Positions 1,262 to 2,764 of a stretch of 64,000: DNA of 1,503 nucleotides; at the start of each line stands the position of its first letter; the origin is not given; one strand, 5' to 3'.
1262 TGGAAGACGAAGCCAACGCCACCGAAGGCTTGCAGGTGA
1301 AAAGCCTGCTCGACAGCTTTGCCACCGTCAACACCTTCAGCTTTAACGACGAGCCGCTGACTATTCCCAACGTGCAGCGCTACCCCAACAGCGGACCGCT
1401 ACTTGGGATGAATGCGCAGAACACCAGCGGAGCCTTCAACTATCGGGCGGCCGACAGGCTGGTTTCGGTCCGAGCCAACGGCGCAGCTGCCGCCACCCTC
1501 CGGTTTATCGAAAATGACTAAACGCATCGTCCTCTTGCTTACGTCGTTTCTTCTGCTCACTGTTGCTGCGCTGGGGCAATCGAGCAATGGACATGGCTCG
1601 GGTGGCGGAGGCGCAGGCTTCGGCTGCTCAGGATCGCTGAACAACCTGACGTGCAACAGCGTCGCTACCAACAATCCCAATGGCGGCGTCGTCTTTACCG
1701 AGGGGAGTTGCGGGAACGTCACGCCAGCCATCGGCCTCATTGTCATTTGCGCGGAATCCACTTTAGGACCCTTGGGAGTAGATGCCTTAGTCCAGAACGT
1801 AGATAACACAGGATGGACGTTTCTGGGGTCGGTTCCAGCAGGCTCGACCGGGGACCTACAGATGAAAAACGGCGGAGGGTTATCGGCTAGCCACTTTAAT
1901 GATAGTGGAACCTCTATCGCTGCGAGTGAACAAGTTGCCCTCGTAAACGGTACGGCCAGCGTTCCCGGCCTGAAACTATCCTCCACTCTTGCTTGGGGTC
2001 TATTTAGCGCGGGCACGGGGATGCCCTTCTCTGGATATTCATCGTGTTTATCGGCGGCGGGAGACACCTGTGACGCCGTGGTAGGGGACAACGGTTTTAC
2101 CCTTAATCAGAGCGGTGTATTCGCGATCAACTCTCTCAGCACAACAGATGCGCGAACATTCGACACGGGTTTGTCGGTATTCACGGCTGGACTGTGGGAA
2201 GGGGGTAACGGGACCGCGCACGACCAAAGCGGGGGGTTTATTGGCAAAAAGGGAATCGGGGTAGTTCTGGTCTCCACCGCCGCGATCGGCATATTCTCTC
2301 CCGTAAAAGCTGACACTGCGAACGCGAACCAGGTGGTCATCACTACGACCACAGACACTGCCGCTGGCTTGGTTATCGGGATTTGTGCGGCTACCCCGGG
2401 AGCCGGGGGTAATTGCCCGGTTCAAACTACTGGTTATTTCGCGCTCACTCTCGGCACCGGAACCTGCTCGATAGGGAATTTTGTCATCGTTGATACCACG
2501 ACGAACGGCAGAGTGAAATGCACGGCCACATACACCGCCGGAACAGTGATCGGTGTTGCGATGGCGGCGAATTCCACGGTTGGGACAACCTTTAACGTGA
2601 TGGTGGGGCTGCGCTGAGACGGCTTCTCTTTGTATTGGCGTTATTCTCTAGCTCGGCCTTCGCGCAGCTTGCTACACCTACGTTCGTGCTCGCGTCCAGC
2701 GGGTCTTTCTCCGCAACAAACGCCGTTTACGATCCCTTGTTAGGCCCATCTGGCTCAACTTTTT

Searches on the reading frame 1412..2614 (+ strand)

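Call 12: search_protein_families(library=pfam, proteins=[window:1412-2614:+], max_evalue=0.01)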
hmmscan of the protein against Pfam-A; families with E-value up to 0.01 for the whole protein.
window:1412-2614:+ (401 aa): 1 family
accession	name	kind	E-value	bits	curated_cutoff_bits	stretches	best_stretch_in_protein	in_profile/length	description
PF09956.15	Phage_cement_2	-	0.0025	18.6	24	1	303-397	17-102/103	Phage cement protein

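Call 13: search_protein_families(library=phrogs, proteins=[window:1412-2614:+], max_evalue=0.01)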
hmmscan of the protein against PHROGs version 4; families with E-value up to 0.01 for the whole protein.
window:1412-2614:+ (401 aa): 0 families
